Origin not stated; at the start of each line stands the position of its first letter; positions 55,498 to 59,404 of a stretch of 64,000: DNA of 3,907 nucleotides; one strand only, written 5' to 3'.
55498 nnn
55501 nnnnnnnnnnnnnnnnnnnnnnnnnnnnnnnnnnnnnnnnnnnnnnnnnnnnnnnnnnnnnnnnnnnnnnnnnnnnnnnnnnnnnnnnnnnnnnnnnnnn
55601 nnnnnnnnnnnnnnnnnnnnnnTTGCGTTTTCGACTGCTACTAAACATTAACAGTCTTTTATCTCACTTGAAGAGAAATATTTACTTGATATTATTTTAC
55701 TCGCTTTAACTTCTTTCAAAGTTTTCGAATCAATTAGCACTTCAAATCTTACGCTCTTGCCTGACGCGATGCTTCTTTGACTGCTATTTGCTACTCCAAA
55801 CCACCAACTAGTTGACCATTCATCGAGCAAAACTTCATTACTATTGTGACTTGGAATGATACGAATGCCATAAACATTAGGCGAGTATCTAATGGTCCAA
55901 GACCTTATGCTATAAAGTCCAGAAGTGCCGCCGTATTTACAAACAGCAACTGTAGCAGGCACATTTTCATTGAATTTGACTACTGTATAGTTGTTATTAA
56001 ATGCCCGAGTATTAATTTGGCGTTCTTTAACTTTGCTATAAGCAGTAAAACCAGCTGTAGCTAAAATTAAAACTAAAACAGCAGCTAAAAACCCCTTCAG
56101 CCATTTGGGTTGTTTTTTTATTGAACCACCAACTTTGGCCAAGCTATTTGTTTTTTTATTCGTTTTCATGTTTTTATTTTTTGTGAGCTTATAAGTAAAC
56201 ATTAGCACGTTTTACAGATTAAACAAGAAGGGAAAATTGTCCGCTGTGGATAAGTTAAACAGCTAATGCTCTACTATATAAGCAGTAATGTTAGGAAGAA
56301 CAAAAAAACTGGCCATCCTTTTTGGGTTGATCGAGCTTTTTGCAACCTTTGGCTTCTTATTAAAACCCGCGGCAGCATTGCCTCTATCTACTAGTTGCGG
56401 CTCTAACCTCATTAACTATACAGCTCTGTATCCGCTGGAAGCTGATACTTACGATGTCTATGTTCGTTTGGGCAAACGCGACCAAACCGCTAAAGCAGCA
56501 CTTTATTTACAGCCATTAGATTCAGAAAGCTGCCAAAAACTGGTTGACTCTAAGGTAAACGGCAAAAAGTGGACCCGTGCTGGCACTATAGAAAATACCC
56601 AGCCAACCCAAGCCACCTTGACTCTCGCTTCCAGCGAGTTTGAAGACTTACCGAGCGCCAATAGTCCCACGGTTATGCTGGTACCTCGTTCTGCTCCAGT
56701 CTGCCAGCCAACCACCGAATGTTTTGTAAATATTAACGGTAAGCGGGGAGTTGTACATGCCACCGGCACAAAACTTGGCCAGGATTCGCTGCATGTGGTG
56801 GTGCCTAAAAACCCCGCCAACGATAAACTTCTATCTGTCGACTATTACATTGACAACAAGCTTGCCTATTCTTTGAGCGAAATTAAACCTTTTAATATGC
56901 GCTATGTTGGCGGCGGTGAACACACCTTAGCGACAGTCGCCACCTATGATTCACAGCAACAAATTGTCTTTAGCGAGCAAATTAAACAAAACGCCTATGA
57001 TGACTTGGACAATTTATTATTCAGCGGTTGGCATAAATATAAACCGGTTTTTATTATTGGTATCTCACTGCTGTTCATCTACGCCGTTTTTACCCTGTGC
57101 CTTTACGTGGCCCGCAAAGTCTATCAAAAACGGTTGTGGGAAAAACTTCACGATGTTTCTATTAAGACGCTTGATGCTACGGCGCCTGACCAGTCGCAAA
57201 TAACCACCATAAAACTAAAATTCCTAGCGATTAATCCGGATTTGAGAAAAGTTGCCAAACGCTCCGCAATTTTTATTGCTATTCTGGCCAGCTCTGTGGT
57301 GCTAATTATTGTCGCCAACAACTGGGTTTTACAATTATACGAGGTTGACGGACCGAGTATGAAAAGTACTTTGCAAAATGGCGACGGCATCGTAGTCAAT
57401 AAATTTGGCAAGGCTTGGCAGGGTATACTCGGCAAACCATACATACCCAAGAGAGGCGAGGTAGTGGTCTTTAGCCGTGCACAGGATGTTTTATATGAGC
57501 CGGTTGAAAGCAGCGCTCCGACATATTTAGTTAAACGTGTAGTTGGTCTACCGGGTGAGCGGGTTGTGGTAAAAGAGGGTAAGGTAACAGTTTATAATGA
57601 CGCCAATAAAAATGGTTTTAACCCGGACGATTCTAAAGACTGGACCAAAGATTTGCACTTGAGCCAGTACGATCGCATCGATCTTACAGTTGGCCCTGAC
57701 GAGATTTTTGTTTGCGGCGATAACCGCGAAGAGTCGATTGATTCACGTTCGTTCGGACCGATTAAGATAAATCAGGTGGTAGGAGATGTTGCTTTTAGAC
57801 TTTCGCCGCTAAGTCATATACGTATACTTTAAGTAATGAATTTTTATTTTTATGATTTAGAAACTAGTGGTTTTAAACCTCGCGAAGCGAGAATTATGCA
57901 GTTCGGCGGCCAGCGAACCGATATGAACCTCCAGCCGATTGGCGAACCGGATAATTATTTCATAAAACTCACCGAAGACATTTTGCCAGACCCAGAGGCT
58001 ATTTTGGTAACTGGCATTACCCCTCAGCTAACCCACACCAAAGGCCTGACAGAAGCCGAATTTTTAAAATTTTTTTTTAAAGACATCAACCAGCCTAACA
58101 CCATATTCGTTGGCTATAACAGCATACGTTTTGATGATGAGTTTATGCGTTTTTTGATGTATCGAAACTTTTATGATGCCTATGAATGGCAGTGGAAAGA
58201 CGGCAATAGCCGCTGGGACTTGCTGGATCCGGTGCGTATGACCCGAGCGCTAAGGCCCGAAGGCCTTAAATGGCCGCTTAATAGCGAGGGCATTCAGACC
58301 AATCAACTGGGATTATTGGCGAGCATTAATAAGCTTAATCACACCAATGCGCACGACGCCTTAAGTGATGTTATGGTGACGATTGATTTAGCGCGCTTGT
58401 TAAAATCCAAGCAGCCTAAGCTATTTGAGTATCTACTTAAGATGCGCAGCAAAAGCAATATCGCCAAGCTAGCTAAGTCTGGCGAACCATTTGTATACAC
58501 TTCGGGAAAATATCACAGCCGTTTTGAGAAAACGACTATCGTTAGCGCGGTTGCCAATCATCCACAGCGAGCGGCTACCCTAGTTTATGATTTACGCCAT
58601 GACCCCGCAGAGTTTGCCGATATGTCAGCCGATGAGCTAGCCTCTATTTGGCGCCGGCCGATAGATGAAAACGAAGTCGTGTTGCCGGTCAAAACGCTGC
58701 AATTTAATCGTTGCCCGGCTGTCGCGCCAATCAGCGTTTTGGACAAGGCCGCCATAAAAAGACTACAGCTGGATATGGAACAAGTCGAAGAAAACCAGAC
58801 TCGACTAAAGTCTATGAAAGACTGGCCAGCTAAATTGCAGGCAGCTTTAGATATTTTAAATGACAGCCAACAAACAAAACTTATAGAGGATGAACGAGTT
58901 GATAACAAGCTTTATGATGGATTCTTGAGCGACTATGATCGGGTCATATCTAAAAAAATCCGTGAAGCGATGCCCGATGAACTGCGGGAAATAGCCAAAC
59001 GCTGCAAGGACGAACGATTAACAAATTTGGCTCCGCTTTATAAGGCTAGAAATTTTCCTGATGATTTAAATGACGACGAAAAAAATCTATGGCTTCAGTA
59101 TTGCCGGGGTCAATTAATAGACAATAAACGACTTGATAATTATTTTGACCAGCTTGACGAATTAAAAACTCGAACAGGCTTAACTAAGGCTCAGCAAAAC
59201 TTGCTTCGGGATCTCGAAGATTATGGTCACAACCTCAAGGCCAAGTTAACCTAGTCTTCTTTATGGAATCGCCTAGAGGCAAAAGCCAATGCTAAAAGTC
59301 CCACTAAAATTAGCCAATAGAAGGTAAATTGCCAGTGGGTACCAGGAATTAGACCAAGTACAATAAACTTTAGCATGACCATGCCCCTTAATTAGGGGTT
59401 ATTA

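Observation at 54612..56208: Tandem triplet of AT-rich paralogous membrane-anchored proteins with a conserved Cys pair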

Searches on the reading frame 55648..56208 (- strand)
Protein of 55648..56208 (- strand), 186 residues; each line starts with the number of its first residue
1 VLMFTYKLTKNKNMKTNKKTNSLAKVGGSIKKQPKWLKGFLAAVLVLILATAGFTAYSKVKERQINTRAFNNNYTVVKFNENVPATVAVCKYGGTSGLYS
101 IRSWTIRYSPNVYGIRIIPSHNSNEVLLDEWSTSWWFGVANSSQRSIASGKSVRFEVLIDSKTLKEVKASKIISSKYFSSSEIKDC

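Call 4: search_protein_families(library=pfam, proteins=[window:55648-56208:-], max_evalue=1)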
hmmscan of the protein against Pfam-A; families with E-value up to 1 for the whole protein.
window:55648-56208:- (186 aa): 3 families
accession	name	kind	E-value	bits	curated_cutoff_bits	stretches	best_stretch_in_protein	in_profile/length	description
PF14155.11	DUF4307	-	0.12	12.7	27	1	35-70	3-38/111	Domain of unknown function (DUF4307)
PF08056.16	Trp_leader2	-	0.17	12.1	27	1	78-113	4-40/41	Tryptophan operon leader peptide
PF23764.1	Beta-barrel_GLAA-B_II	-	0.21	12.2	28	0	67-88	41-62/67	GLAA-B beta-barrel domain II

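Call 5: find_homologous_proteins(query=window:55648-56208:-, max_evalue=0.01)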
Query window:55648-56208:- (186 aa): 1 proteins with E <= 0.01 among 187 candidates.
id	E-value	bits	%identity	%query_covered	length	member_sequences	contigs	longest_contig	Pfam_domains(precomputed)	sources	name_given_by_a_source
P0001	4.0e-114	397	100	99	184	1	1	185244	-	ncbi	-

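Call 7: find_encoding_contigs(protein=P0001, flank=10000, max_places=5)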
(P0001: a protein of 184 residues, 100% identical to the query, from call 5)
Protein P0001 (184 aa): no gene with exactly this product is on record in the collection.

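Call 23: predict_structure(alignment_id=A1)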
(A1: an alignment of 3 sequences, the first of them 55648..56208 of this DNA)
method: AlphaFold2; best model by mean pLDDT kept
length: 186 residues; sequences in the alignment: 3
mean_pLDDT: 57.3   pTM: 0.41
mean pLDDT of the five models: 57.3, 54.7, 53.9, 51.8, 51.4
residues with pLDDT >= 90: 0; 70-90: 29; 50-70: 108; < 50: 49
segments of 3 or more residues with pLDDT < 50: 1-31, 61-70, 141-146
pLDDT, mean of each block of 10 residues (from residue 1): 39 36 40 66 82 65 44 62 65 60 58 69 56 62 49 69 57 56 55
secondary structure, 60 per line:
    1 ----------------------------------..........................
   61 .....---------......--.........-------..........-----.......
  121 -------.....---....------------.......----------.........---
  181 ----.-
elements in order: H35-65 E75-80 E83-91 E99-103 H104-108 E114-120 E128-132 E136-139 E152-158 E169-174

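Call 29: search_protein_families(library=ncbifam, proteins=[window:55648-56208:-], max_evalue=1)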
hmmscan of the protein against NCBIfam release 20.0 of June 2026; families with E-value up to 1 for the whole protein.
window:55648-56208:- (186 aa): 0 families

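Call 30: search_protein_families(library=phrogs, proteins=[window:55648-56208:-], max_evalue=1)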
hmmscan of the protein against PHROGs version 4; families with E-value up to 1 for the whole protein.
window:55648-56208:- (186 aa): 1 family
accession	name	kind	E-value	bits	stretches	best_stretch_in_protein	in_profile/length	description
phrog_12535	-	unknown function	0.23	12.6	1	34-66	5-37/93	-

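Call 36: list_cluster_members(proteins=[P0001, P0002, P0003])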
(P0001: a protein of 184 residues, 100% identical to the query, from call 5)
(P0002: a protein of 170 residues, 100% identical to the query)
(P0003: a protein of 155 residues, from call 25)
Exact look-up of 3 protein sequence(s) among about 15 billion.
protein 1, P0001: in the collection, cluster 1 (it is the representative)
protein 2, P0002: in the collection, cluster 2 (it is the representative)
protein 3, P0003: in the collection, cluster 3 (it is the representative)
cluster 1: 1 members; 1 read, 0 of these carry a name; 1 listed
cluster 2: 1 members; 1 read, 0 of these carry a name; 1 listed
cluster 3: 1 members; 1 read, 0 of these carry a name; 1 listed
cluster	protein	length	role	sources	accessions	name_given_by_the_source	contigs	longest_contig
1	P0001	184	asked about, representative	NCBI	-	-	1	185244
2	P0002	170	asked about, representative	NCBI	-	-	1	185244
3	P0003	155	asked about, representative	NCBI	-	-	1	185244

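Call 37: fold_search(model_id=the predicted structure, library=pdb)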
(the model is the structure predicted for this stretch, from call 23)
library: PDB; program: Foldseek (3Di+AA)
matches with E <= 10: 586; with E <= 0.001: 0
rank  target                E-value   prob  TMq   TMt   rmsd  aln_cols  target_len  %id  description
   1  6o02_B                6.2e-02  0.35  0.23  0.36   8.6       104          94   12  Monobody (MC3) bound to tyrosine kinase binding domain of E3 ubiquitin ligase CBL (released 2020-08-19)
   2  8gzw_F                1.0e-01  0.33  0.24  0.40   8.2       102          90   13  Klebsiella pneumoniae FtsZ complexed with monobody (P21) (released 2023-07-19)
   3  4jmh_A                1.1e-01  0.25  0.23  0.22  15.8       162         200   14  Crystal structure of synthetic protein in complex with double pY peptide (released 2014-04-23)
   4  2obg                  1.4e-01  0.54  0.29  0.14  13.1       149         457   15  Crystal Structure of Monobody MBP-74/Maltose Binding Protein Fusion Complex (released 2007-03-27)
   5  8gzx_B                2.1e-01  0.21  0.22  0.38   8.8        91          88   14  Escherichia coli FtsZ complexed with monobody (P212121) (released 2023-07-19)
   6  2oxg_D                2.2e-01  0.44  0.28  0.42   9.6       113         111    9  The SoxYZ Complex of Paracoccus pantotrophus (released 2007-05-22)
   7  8v4x_E                2.2e-01  0.41  0.28  0.17   6.3       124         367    7  Structure of MALT1 in complex with an allosteric inhibitor (released 2024-05-01)
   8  8t9b_K                2.4e-01  0.44  0.28  0.46   5.1        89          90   11  Structure of the CK variant of Fab F1 (FabC-F1) in complex with the C-terminal FN3 domain of EphA2 (released 2024-05-01)
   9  3uyo_D                2.4e-01  0.23  0.23  0.38   8.2        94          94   13  Crystal structure of monobody SH13/ABL1 SH2 domain complex (released 2011-12-28)
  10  8g7a_A                2.5e-01  0.08  0.14  0.07  13.3       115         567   10  SARS-CoV-2 spike/Nb3 complex with 2 RBDs up and 3 Nb3 (local refinement) (released 2024-02-21)
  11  1ttf_MODEL_1_A        2.7e-01  0.51  0.29  0.49   5.0       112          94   11  THE THREE-DIMENSIONAL STRUCTURE OF THE TENTH TYPE III MODULE OF FIBRONECTIN: AN INSIGHT INTO RGD-MEDIATED INTE (released 1994-01-31)
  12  7e9k_A                2.7e-01  0.47  0.27  0.12   5.1       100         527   10  Crystal Structure of POMGNT2 in complex with UDP and mono-mannosyl peptide (379Man long peptide) (released 2021-05-05)
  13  2oxh_F                2.7e-01  0.41  0.25  0.37   6.4       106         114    7  The SOXYZ Complex of Paracoccus Pantotrophus (released 2007-05-22)
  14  9p6s_C                2.7e-01  0.38  0.26  0.26   5.3        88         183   14  Cryo-EM structure of human integrin alpha5beta1 in complex with fibronectin (FN 7-10) (released 2026-03-25)
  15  7e9l_A                2.7e-01  0.38  0.27  0.12   5.7        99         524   10  Crystal Structure of POMGNT2 in complex with UDP and mono-mannosyl peptide (379Man short peptide) (released 2021-05-05)
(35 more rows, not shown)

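Call 46: find_related_loci(query=A1, collection=viral_contigs, flank=5000)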
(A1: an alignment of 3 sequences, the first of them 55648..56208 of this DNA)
Query A1 (186 aa) in viral_contigs; peptide patterns used: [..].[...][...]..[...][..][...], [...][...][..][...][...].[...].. (x = any residue, [..] = any of these).
295 stretches matched a pattern, but none encodes a relative of the query by tblastn (E <= 1e-3).

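Call 49: search_protein_families(library=padloc, proteins=[window:55648-56208:-], max_evalue=1)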
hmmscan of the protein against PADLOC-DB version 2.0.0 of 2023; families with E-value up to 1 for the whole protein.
window:55648-56208:- (186 aa): 0 families

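Call 59: fold_search(model_id=the predicted structure, library=viral)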
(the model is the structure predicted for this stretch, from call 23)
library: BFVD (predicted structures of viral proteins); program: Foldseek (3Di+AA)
matches with E <= 10: 512; with E <= 0.001: 0
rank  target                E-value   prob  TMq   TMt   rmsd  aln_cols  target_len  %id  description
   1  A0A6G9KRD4            1.5e-02  0.63  0.24  0.18  17.1       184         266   10  (no name in the UniProt tables at hand)
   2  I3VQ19                1.8e-02  0.54  0.21  0.12  20.5       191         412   12  B39.4 [miniopterid betaherpesvirus 1]
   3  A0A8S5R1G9            5.8e-02  0.28  0.20  0.07  11.3       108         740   12  Tail protein [Siphoviridae sp. ctWWc42]
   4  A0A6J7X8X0            6.5e-02  0.57  0.27  0.21  15.6       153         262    8  Uncharacterized protein [uncultured Caudovirales phage]
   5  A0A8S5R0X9            6.9e-02  0.92  0.31  0.29   4.2        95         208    9  Uncharacterized protein [Myoviridae sp. ctPVE25]
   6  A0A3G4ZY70            7.7e-02  0.44  0.29  0.08  21.1       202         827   11  Uncharacterized protein [Gaeavirus sp.]
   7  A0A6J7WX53            8.7e-02  0.51  0.28  0.07   7.5       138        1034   12  Uncharacterized protein [uncultured Caudovirales phage]
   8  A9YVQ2                9.2e-02  0.38  0.27  0.12  16.0       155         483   10  Uncharacterized protein [Ostreococcus tauri virus OtV5]
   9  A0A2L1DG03            9.2e-02  0.30  0.24  0.21  19.6       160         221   11  ORF25 [Ostreid herpesvirus 1]
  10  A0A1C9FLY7            9.8e-02  0.20  0.21  0.12  11.4       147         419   14  (no name in the UniProt tables at hand)
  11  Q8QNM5                1.1e-01  0.57  0.27  0.10   7.4       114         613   11  EsV-1-39 [Ectocarpus siliculosus virus 1 (isolate New Zealand/Kaikoura/1988)]
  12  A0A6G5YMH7            1.2e-01  0.47  0.26  0.15  11.5       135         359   10  (no name in the UniProt tables at hand)
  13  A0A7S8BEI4            1.4e-01  0.30  0.25  0.29  17.1       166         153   14  Uncharacterized protein [Medusavirus stheno T3]
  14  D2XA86                1.5e-01  0.35  0.27  0.28  17.8       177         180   11  Uncharacterized protein [Marseillevirus marseillevirus]
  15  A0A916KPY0            1.5e-01  0.20  0.23  0.29   9.3       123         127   11  Uncharacterized protein [Choristoneura biennis entomopoxvirus]
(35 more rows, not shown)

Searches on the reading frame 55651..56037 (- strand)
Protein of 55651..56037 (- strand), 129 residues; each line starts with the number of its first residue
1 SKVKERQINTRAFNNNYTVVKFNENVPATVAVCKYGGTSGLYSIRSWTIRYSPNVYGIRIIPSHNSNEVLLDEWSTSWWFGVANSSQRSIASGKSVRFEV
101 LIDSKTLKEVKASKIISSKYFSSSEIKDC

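Call 25: search_protein_representatives(alignment_id=A2)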
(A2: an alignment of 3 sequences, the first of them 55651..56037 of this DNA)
Query: 3 sequences, 131 profile positions. Proteins with E-value up to 0.001 (for the whole library): 3; up to 1e-10: 3; up to 1e-30: 3. The best 3 are listed.
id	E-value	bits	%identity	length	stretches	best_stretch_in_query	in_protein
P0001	1.4e-53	196.8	-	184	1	2-131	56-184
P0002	1.1e-51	190.7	-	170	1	2-131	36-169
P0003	1.6e-34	135.1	-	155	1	1-131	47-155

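Call 28: search_solved_structures(query=A2, max_evalue=10)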
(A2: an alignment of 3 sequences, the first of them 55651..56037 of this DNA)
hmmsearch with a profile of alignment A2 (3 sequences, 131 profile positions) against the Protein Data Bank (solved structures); distinct sequences matched with E-value up to 10: 3.
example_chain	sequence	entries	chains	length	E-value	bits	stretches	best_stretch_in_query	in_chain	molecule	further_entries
5vcn_A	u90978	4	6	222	0.94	12.9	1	38-96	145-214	PEPTIDASE 1 | Der p 1 allergen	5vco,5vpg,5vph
2as8_A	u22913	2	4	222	0.94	12.9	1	38-96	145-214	Major mite fecal allergen Der p 1 | Der p 1 allergen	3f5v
1xkg_A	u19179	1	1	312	1.2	12.6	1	42-96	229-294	Major mite fecal allergen Der p 1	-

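Call 50: find_homologous_proteins(query=A2, max_evalue=10)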
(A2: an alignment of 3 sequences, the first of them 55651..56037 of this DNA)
Query A2 (3 sequences) (129 aa, profile of the alignment): 3 proteins with E <= 10 among 201 candidates.
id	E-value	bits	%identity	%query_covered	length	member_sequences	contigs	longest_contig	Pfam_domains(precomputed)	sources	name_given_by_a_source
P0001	4.3e-53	197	100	100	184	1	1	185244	-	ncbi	-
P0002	3.4e-51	191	38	24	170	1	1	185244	-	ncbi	-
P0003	5.2e-34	135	25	41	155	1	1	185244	-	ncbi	-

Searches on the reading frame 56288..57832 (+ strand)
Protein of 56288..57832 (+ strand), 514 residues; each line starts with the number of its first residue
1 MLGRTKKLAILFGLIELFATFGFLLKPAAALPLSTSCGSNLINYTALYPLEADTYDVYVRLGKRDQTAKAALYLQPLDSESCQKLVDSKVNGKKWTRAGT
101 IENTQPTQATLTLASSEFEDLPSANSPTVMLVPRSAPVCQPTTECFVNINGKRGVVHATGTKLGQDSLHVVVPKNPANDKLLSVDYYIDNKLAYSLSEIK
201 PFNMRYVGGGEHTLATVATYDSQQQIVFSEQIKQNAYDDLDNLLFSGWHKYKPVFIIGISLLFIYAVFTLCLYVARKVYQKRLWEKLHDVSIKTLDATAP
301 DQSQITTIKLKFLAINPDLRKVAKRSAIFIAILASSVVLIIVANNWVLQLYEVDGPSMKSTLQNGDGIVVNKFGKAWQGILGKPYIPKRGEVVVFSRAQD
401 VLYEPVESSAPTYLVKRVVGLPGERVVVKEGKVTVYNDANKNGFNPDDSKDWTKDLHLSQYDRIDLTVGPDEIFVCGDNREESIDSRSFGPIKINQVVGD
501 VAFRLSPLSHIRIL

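Call 4: search_protein_families(library=pfam, proteins=[window:56288-57832:+], max_evalue=1)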
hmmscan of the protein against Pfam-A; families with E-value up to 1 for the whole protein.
window:56288-57832:+ (514 aa): 4 families
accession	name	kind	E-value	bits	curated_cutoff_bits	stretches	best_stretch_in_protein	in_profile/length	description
PF10502.14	Peptidase_S26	-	1e-32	113.8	22.9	1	330-504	5-166/168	Signal peptidase, peptidase S26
PF25275.1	Golvesin_C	-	0.015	15.8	31.6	1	36-113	37-113/132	Golvesin C-terminal domain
PF08470.16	NTNH_C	-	0.069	13.6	23.9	1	304-363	57-116/162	Nontoxic nonhaemagglutinin C-terminal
PF13800.11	Sigma_reg_N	-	0.071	13.8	26.3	1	256-301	15-60/91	Sigma factor regulator N-terminal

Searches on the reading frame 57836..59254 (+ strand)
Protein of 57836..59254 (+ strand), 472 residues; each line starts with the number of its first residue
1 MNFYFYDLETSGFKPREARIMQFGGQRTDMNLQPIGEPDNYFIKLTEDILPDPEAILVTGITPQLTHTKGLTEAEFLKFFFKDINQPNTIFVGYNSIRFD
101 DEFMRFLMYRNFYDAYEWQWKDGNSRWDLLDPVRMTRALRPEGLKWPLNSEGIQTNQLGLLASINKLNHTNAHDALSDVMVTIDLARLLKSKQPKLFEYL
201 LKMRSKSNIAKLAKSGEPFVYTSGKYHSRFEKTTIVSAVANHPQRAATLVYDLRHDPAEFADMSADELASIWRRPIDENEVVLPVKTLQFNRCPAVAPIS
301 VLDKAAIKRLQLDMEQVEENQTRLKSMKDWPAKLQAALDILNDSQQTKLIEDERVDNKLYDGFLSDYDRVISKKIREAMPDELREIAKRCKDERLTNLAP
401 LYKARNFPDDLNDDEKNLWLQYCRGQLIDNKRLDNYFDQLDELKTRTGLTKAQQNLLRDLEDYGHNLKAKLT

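Call 42: search_protein_families(library=pfam, proteins=[window:57836-59254:+], max_evalue=0.001)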
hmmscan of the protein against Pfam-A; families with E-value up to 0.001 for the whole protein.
window:57836-59254:+ (472 aa): 2 families
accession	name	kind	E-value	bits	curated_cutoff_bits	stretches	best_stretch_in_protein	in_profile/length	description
PF08411.15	Exonuc_X-T_C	-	2.8e-55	187.7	27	1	204-465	1-268/269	Exonuclease C-terminal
PF00929.31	RNase_T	-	2.9e-18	67.4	24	1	5-185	2-163/164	Exonuclease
